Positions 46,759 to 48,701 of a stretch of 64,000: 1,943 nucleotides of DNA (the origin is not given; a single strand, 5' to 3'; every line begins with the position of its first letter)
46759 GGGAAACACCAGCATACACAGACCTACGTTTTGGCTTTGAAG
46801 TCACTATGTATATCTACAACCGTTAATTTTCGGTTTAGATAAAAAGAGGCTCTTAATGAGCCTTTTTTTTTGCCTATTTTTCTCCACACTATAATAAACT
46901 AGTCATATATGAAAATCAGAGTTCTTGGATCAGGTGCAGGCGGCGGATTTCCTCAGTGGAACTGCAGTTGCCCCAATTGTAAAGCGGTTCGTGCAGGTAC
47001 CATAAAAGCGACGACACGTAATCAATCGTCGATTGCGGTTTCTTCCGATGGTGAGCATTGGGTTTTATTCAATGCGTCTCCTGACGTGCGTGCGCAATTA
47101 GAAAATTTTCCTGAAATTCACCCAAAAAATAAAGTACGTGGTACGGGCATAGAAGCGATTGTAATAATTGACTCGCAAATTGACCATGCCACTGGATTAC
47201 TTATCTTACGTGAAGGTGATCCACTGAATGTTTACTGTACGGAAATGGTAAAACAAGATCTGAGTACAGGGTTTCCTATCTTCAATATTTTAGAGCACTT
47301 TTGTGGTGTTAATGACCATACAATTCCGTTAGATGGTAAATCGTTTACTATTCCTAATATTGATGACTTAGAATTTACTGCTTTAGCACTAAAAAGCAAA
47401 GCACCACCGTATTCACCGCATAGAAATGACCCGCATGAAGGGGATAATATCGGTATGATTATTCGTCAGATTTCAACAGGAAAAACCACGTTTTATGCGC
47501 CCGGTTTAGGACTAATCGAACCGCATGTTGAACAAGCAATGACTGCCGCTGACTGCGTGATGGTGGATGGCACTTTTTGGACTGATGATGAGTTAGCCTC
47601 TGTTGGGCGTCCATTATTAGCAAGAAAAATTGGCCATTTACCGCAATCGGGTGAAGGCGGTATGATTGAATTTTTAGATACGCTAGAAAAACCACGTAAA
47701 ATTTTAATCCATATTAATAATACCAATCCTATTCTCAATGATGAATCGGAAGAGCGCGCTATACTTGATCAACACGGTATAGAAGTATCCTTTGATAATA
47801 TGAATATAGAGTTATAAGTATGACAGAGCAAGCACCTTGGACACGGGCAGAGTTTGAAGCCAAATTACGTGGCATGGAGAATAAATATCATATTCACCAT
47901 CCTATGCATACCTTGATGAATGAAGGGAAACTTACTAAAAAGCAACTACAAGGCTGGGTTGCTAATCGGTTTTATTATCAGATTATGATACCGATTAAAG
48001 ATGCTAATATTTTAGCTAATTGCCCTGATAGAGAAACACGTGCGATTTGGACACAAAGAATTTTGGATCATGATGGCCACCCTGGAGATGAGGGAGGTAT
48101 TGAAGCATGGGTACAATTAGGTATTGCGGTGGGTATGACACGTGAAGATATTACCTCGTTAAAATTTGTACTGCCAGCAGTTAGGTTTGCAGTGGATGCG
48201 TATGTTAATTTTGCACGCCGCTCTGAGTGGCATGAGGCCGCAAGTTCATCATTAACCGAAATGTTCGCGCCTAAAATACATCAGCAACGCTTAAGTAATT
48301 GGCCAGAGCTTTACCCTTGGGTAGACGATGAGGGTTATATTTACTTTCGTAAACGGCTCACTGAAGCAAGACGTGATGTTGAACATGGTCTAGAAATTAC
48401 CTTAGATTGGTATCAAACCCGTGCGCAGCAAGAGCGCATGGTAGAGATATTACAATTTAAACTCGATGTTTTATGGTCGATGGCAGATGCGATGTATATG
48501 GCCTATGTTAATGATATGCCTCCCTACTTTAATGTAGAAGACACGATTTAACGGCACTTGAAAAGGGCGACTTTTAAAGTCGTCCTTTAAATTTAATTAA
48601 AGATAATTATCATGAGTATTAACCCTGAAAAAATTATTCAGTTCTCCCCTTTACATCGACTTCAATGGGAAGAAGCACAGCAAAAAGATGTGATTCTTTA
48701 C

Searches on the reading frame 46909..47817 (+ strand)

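Call 7: search_protein_families(library=ncbifam, proteins=[window:46909-47817:+])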
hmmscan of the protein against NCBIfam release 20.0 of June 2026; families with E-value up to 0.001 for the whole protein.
window:46909-47817:+ (302 aa): 4 families
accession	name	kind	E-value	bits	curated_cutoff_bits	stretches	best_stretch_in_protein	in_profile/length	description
TIGR02108.2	PQQ_syn_pqqB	equivalog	9.5e-121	402.8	245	1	2-302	1-298/298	pyrroloquinoline quinone biosynthesis protein PqqB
NF002553.0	PRK02113.1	equivalog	5.4e-09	35.8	386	1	1-133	1-122/252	MBL fold metallo-hydrolase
NF038231.1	MBL_Geo_Pelo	equivalog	2.7e-06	27.1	360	1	2-101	1-86/250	GPMC system MBL fold metallohydrolase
TIGR03307.1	PhnP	equivalog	1.1e-05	25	272.25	1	1-110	1-98/249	phosphonate metabolism protein PhnP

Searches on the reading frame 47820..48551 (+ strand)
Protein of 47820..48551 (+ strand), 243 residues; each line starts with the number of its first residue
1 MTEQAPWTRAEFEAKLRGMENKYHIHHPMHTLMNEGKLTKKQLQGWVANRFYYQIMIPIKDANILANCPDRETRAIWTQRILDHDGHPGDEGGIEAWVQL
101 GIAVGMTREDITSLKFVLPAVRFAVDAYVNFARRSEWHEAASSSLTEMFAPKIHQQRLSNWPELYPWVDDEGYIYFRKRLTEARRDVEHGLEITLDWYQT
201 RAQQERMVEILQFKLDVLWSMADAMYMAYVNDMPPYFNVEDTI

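Call 7: search_protein_families(library=ncbifam, proteins=[window:47820-48551:+])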
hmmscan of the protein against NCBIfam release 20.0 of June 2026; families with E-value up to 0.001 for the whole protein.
window:47820-48551:+ (243 aa): 2 families
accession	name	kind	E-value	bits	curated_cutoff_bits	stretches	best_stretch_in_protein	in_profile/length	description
TIGR02111.1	PQQ_syn_pqqC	equivalog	4.1e-107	357.1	240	1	8-237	2-234/239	pyrroloquinoline-quinone synthase PqqC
TIGR04305.1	fol_rel_CADD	subfamily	3.1e-12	46.5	200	1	19-226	9-211/212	CADD family putative folate metabolism protein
